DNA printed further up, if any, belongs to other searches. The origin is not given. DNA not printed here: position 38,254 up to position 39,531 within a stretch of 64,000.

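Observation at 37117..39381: Compact three-gene module: DUF2332-like, GIY-YIG nuclease (amber-interrupted) and an RlmJ-like protein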

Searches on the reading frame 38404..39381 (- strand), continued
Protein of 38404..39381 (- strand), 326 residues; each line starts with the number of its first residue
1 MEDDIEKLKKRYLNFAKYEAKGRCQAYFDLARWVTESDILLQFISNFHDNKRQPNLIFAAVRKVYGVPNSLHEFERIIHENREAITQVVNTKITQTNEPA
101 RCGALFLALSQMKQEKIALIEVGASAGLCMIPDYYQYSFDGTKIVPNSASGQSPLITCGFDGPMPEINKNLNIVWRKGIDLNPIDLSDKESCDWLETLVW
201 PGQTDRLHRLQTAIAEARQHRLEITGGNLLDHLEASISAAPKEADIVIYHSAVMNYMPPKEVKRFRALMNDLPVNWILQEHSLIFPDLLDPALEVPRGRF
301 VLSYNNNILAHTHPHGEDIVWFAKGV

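Call 118: find_encoding_contigs(protein=P0056, flank=4000, max_places=2)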
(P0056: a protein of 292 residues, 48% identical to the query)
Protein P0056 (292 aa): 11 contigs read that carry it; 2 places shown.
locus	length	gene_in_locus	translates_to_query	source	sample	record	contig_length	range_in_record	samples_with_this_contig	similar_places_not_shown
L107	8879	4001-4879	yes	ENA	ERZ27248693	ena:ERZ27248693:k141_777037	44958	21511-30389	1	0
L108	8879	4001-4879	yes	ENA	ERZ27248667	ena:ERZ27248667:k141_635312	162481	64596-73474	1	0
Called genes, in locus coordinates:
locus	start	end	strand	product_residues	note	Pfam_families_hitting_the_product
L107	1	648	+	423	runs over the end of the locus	PF01546:Peptidase_M20, PF07687:M20_dimer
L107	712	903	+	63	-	PF10276:zf-CHCC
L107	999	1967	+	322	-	PF00326:Peptidase_S9 (faint), PF00561:Abhydrolase_1, PF03096:Ndr, PF12146:Hydrolase_4, PF12697:Abhydrolase_6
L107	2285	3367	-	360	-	PF00753:Lactamase_B (faint), PF13483:Lactamase_B_3, PF12706:Lactamase_B_2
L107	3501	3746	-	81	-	-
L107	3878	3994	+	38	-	-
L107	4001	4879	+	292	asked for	PF10094:DUF2332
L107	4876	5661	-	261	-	PF00994:MoCF_biosynth, PF24102:FLAD1_M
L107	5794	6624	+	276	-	PF00557:Peptidase_M24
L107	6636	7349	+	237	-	PF20582:UPF0758_N (weak), PF04002:RadC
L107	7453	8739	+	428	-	PF00206:Lyase_1, PF10397:ADSL_C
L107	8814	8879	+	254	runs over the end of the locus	PF01259:SAICAR_synt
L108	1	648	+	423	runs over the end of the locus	PF01546:Peptidase_M20, PF07687:M20_dimer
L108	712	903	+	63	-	PF10276:zf-CHCC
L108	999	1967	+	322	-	PF00326:Peptidase_S9 (faint), PF00561:Abhydrolase_1, PF03096:Ndr, PF12146:Hydrolase_4, PF12697:Abhydrolase_6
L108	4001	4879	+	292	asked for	PF10094:DUF2332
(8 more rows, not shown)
